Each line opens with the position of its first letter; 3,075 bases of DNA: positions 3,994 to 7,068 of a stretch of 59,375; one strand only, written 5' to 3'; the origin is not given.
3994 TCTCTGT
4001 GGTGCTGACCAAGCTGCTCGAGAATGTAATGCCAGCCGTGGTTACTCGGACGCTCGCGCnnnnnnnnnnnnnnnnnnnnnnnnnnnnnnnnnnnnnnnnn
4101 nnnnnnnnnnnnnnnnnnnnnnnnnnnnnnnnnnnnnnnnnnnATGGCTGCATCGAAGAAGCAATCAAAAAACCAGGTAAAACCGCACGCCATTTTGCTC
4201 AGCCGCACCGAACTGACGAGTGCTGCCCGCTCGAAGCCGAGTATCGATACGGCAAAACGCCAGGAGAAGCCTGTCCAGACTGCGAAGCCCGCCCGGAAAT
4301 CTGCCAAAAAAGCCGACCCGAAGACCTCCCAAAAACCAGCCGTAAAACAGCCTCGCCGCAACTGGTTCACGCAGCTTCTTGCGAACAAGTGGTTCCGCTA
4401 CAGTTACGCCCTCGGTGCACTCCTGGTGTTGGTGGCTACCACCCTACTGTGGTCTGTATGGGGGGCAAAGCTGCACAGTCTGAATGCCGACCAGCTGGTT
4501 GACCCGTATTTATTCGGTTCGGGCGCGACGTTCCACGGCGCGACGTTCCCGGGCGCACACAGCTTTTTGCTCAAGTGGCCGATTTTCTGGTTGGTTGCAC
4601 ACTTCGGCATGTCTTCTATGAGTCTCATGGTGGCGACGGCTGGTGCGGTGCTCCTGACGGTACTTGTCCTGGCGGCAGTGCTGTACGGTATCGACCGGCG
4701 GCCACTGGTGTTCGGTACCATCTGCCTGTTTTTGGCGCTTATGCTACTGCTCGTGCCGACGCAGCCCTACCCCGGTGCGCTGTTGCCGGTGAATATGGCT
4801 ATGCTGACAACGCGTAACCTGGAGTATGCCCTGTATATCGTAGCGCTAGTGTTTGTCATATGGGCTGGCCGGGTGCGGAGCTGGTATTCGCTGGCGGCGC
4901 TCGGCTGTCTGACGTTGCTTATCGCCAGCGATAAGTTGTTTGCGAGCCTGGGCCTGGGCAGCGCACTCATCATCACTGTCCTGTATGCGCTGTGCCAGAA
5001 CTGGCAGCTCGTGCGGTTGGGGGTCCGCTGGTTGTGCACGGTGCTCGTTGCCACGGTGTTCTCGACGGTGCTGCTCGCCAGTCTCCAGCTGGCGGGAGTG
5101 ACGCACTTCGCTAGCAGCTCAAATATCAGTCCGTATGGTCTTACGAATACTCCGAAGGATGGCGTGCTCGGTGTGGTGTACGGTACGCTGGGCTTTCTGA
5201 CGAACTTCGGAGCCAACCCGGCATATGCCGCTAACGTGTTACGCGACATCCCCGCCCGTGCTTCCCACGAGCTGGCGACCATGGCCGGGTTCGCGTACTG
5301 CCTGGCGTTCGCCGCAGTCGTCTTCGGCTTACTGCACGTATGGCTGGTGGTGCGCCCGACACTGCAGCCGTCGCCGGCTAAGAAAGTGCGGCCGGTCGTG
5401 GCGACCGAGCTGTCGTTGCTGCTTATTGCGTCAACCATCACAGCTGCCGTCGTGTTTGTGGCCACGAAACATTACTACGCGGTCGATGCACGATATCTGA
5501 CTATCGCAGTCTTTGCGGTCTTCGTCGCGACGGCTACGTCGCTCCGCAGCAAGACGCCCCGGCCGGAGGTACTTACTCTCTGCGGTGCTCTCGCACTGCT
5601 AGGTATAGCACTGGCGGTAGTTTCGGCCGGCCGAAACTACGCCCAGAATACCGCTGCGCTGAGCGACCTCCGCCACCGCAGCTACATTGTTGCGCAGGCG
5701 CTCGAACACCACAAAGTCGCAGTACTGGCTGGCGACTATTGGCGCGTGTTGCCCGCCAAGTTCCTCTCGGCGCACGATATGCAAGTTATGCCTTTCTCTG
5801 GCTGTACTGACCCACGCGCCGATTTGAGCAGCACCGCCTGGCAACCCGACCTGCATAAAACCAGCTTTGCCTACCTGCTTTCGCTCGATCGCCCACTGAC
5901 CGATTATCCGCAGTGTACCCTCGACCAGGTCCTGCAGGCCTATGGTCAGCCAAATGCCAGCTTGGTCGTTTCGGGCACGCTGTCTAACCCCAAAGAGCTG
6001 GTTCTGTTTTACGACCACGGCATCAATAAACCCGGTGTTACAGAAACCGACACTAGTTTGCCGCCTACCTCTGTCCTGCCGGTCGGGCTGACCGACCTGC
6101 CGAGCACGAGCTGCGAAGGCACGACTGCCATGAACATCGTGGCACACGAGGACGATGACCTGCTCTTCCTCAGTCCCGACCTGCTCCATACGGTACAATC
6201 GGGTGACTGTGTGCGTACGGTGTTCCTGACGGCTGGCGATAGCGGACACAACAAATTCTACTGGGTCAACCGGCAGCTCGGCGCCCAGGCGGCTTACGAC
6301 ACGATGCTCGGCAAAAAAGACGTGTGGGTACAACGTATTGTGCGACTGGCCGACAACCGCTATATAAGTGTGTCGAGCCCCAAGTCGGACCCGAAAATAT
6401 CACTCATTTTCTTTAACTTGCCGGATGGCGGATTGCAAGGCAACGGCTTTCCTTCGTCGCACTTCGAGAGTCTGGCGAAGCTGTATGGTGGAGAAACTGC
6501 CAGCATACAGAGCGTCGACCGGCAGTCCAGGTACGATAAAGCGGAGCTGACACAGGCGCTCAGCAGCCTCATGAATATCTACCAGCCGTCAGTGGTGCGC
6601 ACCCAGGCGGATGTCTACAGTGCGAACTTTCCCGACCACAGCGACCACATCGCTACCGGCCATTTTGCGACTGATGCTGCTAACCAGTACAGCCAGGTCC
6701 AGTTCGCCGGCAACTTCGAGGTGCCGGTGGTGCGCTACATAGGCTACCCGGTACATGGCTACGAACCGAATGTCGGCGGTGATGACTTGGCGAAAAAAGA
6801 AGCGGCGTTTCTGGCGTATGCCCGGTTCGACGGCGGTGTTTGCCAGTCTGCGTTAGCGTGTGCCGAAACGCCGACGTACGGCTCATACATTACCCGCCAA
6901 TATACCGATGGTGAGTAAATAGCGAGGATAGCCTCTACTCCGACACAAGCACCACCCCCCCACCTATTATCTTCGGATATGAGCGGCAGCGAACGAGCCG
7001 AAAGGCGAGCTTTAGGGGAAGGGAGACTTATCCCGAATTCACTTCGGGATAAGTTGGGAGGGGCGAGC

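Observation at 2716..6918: Three-gene surface-glycan modification module whose third component is fused to an LmbE/PIG-L deacetylase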

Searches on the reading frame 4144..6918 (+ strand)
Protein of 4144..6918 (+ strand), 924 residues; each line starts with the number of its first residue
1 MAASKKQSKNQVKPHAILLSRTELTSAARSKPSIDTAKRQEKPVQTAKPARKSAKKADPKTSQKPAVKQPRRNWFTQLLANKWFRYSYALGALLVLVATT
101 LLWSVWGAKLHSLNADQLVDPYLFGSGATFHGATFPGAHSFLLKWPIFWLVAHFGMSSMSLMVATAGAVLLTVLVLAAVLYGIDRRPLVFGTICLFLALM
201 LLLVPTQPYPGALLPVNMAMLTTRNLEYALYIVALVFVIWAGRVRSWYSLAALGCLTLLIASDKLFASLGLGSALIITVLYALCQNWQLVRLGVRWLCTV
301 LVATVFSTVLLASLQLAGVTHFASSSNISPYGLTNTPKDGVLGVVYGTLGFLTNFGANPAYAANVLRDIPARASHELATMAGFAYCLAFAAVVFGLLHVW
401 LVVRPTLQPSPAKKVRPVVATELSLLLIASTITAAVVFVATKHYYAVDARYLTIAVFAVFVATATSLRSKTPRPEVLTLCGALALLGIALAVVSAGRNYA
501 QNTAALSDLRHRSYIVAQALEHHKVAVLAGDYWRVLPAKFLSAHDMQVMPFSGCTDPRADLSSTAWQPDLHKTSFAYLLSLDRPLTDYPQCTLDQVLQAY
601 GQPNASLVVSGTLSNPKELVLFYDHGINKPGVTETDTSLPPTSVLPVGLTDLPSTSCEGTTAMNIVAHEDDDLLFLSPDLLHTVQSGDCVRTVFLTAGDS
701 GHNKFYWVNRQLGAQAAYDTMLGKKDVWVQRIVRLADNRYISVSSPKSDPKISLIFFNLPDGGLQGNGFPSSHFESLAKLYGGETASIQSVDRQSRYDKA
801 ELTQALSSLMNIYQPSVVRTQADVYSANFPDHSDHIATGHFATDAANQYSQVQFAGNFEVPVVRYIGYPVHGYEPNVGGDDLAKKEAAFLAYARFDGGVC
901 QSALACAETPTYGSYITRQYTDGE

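Call 3: search_protein_families(library=pfam, proteins=[window:4144-6918:+], max_evalue=0.01)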
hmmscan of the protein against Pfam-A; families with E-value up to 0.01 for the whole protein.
window:4144-6918:+ (924 aa): 1 family
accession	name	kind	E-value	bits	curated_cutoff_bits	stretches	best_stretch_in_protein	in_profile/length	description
PF02585.22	PIG-L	-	1.2e-13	52.2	28.2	1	663-845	1-128/129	GlcNAc-PI de-N-acetylase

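Call 4: search_protein_families(library=ncbifam, proteins=[window:4144-6918:+], max_evalue=0.01)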
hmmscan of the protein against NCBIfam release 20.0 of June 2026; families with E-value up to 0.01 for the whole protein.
window:4144-6918:+ (924 aa): 0 families

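Call 5: find_homologous_proteins(query=window:4144-6918:+, region=1-924)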
Query window:4144-6918:+, residues 1-924 (924 aa): 525 proteins with E <= 0.001 among 8000 candidates; the best 120 are listed.
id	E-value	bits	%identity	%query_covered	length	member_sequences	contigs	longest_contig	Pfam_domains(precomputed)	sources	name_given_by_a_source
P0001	0.0e+0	2087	100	100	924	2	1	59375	PF02585.23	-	-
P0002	0.0e+0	1598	77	98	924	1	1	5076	PF02585.23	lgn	-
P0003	0.0e+0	1520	79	91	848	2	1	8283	PF02585.23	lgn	-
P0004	0.0e+0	1487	75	92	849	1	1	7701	PF02585.23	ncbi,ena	-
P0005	0.0e+0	1315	63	99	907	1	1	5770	PF02585.23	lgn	-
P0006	0.0e+0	1313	64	100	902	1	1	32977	PF02585.23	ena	-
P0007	0.0e+0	1128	59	93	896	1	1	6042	PF02585.23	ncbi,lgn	-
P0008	3.8e-298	1010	53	93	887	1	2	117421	PF02585.23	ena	-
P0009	6.2e-298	1009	46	89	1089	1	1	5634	PF02585.23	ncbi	-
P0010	4.4e-289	980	53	91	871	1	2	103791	PF02585.23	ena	-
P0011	2.0e-288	978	53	93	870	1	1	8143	PF02585.23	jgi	jgi:LmbE family N-acetylglucosaminyl deacetylase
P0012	2.3e-288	977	54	91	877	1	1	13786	PF02585.23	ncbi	-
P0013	1.4e-286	971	52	93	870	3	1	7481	PF02585.23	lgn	-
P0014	2.2e-286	971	51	94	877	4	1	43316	PF02585.23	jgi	jgi:LmbE family N-acetylglucosaminyl deacetylase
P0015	4.9e-285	966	51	92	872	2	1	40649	PF02585.23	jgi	jgi:LmbE family N-acetylglucosaminyl deacetylase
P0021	1.6e-282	958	51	93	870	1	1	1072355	PF02585.23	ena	-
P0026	7.0e-280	949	51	96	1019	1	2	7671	PF02585.23,PF04138.21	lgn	-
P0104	8.7e-260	883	48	96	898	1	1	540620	PF02585.23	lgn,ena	-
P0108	1.6e-258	879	47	100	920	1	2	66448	PF02585.23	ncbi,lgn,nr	ncbi:MAG TPA: PIG-L family deacetylase [Candidatus Binatia bacterium]|nr:PIG-L family deacetylase [C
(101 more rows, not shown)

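Call 10: search_solved_structures(query=A1, max_evalue=1, show_alignments=2)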
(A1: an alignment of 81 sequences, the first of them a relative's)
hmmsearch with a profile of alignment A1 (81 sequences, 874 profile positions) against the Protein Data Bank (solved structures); distinct sequences matched with E-value up to 1: 4.
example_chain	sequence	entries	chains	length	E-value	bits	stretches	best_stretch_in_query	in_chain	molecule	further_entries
9l74_R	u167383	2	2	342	0.024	16.1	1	252-390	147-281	Sphingosine 1-phosphate receptor 3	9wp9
7c4s_A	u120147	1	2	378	0.029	15.8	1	252-390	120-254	Sphingosine 1-phosphate receptor 3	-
7ew2_R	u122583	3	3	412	0.033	15.7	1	252-390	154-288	Sphingosine 1-phosphate receptor 3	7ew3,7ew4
9w0o_D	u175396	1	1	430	0.036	15.5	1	252-390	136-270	Sphingosine 1-phosphate receptor 3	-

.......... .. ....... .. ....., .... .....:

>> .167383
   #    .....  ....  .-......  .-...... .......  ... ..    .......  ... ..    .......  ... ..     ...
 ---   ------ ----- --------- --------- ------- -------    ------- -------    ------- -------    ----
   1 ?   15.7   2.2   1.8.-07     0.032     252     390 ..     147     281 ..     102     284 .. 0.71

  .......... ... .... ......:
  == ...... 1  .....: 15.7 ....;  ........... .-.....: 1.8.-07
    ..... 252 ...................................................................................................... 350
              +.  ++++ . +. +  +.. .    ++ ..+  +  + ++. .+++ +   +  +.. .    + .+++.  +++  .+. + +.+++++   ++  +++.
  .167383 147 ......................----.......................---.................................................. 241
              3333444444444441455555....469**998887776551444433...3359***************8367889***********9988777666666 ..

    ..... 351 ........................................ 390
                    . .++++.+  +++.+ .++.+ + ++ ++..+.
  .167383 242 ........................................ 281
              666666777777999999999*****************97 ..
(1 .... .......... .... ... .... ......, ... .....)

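Call 11: find_encoding_contigs(protein=P0021, flank=6000, max_places=2)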
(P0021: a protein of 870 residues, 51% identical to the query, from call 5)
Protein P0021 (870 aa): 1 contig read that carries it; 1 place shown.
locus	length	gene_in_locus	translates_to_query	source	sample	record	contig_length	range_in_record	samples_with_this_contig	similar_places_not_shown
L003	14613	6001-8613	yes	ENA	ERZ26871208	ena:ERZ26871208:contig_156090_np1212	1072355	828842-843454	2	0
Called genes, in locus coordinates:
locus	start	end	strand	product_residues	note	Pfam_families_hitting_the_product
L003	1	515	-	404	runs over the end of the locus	PF00005:ABC_tran, PF13304:AAA_21 (faint), PF14524:Wzt_C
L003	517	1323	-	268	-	PF01061:ABC2_membrane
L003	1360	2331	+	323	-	PF01073:3Beta_HSD (weak), PF01370:Epimerase, PF04321:RmlD_sub_bind, PF07993:NAD_binding_4 (faint), PF16363:GDP_Man_Dehyd, PF13460:NAD_binding_10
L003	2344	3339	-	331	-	PF01370:Epimerase, PF04321:RmlD_sub_bind, PF05368:NmrA (weak), PF16363:GDP_Man_Dehyd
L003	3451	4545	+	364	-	PF13439:Glyco_transf_4, PF20706:GT4-conflict, PF00534:Glycos_transf_1, PF13692:Glyco_trans_1_4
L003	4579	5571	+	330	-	PF00535:Glycos_transf_2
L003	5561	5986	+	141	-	PF04138:GtrA_DPMS_TM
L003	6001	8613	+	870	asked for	PF02585:PIG-L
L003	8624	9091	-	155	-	PF13083:KH_KhpA-B (weak), PF01424:R3H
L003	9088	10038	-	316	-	PF02096:60KD_IMP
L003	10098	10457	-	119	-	PF00825:Ribonuclease_P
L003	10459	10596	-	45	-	PF00468:Ribosomal_L34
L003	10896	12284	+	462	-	PF11638:DnaA_N, PF00308:Bac_DnaA, PF01695:IstB_IS21 (weak), PF00004:AAA (weak), PF08299:Bac_DnaA_C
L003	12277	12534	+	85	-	-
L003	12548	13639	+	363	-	PF00712:DNA_pol3_beta, PF02767:DNA_pol3_beta_2, PF02768:DNA_pol3_beta_3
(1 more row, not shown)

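Call 12: find_encoding_contigs(protein=P0104, flank=6000, max_places=2)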
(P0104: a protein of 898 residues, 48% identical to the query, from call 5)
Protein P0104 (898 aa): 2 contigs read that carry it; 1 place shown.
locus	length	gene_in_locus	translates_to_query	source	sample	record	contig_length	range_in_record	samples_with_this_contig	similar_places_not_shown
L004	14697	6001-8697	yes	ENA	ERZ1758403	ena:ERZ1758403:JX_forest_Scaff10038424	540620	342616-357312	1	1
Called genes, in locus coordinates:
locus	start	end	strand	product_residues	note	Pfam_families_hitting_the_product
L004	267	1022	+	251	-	PF01996:F420_ligase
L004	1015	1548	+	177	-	-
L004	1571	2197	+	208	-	-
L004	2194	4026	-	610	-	PF00122:E1-E2_ATPase, PF00702:Hydrolase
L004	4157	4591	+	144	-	PF12802:MarR_2, PF01047:MarR (weak)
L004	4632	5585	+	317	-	PF00535:Glycos_transf_2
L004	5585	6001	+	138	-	PF04138:GtrA_DPMS_TM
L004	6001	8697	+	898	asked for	PF02585:PIG-L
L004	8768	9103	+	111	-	PF01906:YbjQ_1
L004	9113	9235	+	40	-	-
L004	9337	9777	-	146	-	-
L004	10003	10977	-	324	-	PF03631:Virul_fac_BrkB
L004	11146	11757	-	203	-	-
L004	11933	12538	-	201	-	PF13563:2_5_RNA_ligase2 (weak)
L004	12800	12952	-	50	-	-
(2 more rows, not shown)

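Call 13: find_encoding_contigs(protein=P0108, flank=6000, max_places=2)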
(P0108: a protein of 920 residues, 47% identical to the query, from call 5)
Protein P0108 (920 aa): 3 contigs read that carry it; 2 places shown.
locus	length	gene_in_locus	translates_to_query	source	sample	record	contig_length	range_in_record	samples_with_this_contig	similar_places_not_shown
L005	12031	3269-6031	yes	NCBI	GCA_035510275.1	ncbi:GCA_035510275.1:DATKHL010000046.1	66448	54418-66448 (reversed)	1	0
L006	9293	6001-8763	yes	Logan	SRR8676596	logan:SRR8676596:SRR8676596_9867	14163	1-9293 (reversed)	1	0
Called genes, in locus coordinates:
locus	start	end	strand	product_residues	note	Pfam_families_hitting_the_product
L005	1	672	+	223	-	?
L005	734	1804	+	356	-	-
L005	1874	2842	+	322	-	PF00535:Glycos_transf_2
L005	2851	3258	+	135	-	PF04138:GtrA_DPMS_TM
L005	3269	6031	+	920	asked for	PF02585:PIG-L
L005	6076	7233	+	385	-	PF07907:YibE_F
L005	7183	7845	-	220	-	-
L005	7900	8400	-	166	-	-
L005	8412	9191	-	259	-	PF08282:Hydrolase_3, PF03332:PMM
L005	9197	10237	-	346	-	PF00483:NTP_transferase, PF12804:NTP_transf_3, PF22640:ManC_GMP_beta-helix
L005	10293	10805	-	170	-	PF04138:GtrA_DPMS_TM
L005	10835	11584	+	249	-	PF00535:Glycos_transf_2, PF13641:Glyco_tranf_2_3 (weak)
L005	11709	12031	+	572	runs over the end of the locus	-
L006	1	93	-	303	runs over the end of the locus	-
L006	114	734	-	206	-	-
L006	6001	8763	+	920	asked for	PF02585:PIG-L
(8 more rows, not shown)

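Call 30: predict_structure(alignment_id=A1)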
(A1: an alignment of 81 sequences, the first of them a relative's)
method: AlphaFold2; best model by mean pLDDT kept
length: 924 residues; sequences in the alignment: 81
mean_pLDDT: 86.1   pTM: 0.80
mean pLDDT of the five models: 86.1, 86.0, 85.0, 84.3, 83.3
residues with pLDDT >= 90: 579; 70-90: 225; 50-70: 43; < 50: 77
segments of 3 or more residues with pLDDT < 50: 1-43, 45-48, 50-63, 326-330, 632-638
pLDDT, mean of each block of 10 residues (from residue 1): 39 42 46 42 43 43 49 77 96 98 94 92 94 91 95 92 95 97 96 98 88 82 91 97 92 97 93 97 94 96 97 94 63 75 89 93 87 92 96 97 91 70 97 91 62 93 95 94 97 94 92 91 90 93 85 91 93 94 82 90 88 89 83 47 75 85 95 95 95 83 69 94 89 90 90 94 80 89 93 91 97 96 87 88 97 90 94 93 95 87 82 89 87
secondary structure, 60 per line:
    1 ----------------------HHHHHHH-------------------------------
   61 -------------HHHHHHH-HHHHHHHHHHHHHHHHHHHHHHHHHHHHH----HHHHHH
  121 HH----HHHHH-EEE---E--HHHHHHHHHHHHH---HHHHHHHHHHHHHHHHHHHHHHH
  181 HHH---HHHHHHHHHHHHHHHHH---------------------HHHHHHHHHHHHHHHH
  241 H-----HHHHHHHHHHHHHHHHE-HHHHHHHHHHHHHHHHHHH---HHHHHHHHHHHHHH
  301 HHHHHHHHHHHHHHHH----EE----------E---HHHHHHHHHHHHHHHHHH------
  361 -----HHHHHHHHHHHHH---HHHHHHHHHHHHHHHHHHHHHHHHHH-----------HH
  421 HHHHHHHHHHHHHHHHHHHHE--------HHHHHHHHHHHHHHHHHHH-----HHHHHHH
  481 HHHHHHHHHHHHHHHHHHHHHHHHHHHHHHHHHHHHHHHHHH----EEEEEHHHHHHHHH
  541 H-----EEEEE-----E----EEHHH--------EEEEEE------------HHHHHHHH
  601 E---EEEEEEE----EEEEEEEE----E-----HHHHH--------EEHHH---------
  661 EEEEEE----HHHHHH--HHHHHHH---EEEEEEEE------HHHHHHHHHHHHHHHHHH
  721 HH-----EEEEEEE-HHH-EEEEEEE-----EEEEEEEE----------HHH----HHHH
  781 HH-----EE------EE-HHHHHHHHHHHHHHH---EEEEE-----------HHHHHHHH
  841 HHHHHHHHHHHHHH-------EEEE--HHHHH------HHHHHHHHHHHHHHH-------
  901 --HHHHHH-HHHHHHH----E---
elements in order (helices of 4 or more, strands of 3 or more residues): H23-29 H74-80 H82-110 H115-122 H127-131 E133-135 H142-154 H158-183 H187-203 H225-241 H247-262 H265-283 H287-316 H337-354 H366-378 H382-407 H419-440 H450-468 H474-522 E527-531 H532-541 E547-551 E575-580 H593-600 E605-611 E616-623 H634-638 E661-666 H671-676 H679-685 E689-696 H703-722 E728-734 E740-746 E752-759 H777-782 H799-813 E817-821 H833-854 E862-865 H868-872 H879-893 H903-908 H910-916

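Call 32: fold_search(model_id=the predicted structure, library=pdb)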
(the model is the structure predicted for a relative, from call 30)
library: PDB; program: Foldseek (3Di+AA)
matches with E <= 10: 453; with E <= 0.001: 10
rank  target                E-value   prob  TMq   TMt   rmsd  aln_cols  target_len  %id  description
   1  5ezm                  2.3e-04  1.00  0.27  0.42  17.4       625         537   15  Crystal Structure of ArnT from Cupriavidus metallidurans in the apo state (released 2016-02-17)
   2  1uan_B                5.3e-04  1.00  0.17  0.59   6.3       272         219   18  Crystal structure of the conserved protein TT1542 from Thermus thermophilus HB8 (released 2003-08-05)
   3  8bgn_A                5.5e-04  1.00  0.17  0.50   8.5       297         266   15  N,N-diacetylchitobiose deacetylase from Pyrococcus chitonophagus (released 2023-01-11)
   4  2ixd_A                5.7e-04  1.00  0.16  0.59   4.1       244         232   16  Crystal structure of the putative deacetylase BC1534 from Bacillus cereus (released 2007-07-17)
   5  1q7t_A                6.8e-04  1.00  0.16  0.42   8.4       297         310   15  Rv1170 (MshB) from Mycobacterium tuberculosis (released 2004-01-13)
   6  5f15                  6.8e-04  1.00  0.28  0.44  15.6       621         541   15  Crystal Structure of ArnT from Cupriavidus metallidurans bound to Undecaprenyl phosphate (released 2016-02-17)
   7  2ixd_B                7.4e-04  1.00  0.17  0.59   6.5       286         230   16  Crystal structure of the putative deacetylase BC1534 from Bacillus cereus (released 2007-07-17)
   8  3wl4_A                8.8e-04  1.00  0.18  0.52   6.4       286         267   14  N,N'-diacetylchitobiose deacetylase (Se-derivative) from Pyrococcus furiosus (released 2014-05-07)
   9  3dff                  8.8e-04  1.00  0.16  0.51   8.3       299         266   14  The crystal structure of teicoplanin pseudoaglycone deacetylase Orf2 (released 2008-07-22)
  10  5cgz_A                8.8e-04  1.00  0.15  0.49   7.4       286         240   17  Crystal structure of GalB, the 4-carboxy-2-hydroxymuconate hydratase, from Pseuodomonas putida KT2440 (released 2016-02-17)
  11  3wl3_B                1.3e-03  1.00  0.18  0.51   7.8       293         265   15  N,N'-diacetylchitobiose deacetylase from Pyrococcus horikoshii (released 2014-05-07)
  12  1q74_C                1.5e-03  1.00  0.16  0.46   6.6       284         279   15  The Crystal Structure of 1D-myo-inositol 2-acetamido-2-deoxy-alpha-D-glucopyranoside Deacetylase (MshB) (released 2003-12-02)
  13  5bmo_A                1.6e-03  1.00  0.17  0.56   8.6       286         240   13  LnmX protein, a putative GlcNAc-PI de-N-acetylase from Streptomyces atroolivaceus (released 2015-06-10)
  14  5bmo_B                1.7e-03  1.00  0.17  0.57   8.6       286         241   14  LnmX protein, a putative GlcNAc-PI de-N-acetylase from Streptomyces atroolivaceus (released 2015-06-10)
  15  4xm1_D                1.7e-03  1.00  0.17  0.52   6.6       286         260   13  N,N'-diacetylchitobiose deacetylase from Pyrococcus furiosus in the presence of cadmium (released 2015-06-10)
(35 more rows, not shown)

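Call 58: search_protein_families(library=pfam, alignment_id=A3, max_evalue=1)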
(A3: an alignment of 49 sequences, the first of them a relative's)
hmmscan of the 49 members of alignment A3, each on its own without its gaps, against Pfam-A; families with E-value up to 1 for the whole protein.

A. member 1, P0001 (924 aa): 1 family
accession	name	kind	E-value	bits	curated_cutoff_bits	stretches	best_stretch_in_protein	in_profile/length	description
PF02585.22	PIG-L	-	1.2e-13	52.2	28.2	1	663-845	1-128/129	GlcNAc-PI de-N-acetylase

B. families by the number of members that match (of 49 scanned): 29 families (the first 25 are shown)
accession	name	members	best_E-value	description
PF02585.22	PIG-L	39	5.2e-15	GlcNAc-PI de-N-acetylase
PF17431.7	YpmT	4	0.026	Uncharacterized YmpT-like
PF01010.25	Proton_antipo_C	2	0.00043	NADH-dehyrogenase subunit F, TMs, (complex I) C-terminus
PF24357.1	TMD0_ABC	2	0.0018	ABC transporter TMD0 domain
PF18245.6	XRN1_DBM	2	0.28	5-3 exonuclease XRN1 DCP1-binding motif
PF04138.20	GtrA_DPMS_TM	1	1.1e-10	GtrA/DPMS, transmembrane domain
PF08021.17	FAD_binding_9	1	0.001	Siderophore-interacting FAD-binding domain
PF24416.1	DUF7548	1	0.0086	Family of unknown function (DUF7548)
PF15817.10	TMEM40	1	0.011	Transmembrane protein 40 family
PF12537.13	GPHR_N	1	0.015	The Golgi pH Regulator (GPHR) Family N-terminal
PF08592.16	Anthrone_oxy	1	0.018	Anthrone oxygenase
PF07297.17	DPM2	1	0.039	Dolichol phosphate-mannose biosynthesis regulatory protein (DPM2)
PF04505.17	CD225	1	0.053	Interferon-induced transmembrane protein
PF05751.16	FixH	1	0.062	FixH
PF20193.3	DUF6556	1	0.067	Family of unknown function (DUF6556)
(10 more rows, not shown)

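Call 65: search_protein_families(library=pfam, proteins=[P0026], max_evalue=0.01)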
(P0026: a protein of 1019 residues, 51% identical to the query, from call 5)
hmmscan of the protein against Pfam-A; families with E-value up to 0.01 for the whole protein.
P0026 (1019 aa): 2 families
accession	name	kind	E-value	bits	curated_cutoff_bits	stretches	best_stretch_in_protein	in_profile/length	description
PF02585.22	PIG-L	-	6.1e-12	46.6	28.2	1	755-936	1-127/129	GlcNAc-PI de-N-acetylase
PF04138.20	GtrA_DPMS_TM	-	1.1e-10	42.2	26.1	1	14-129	1-117/117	GtrA/DPMS, transmembrane domain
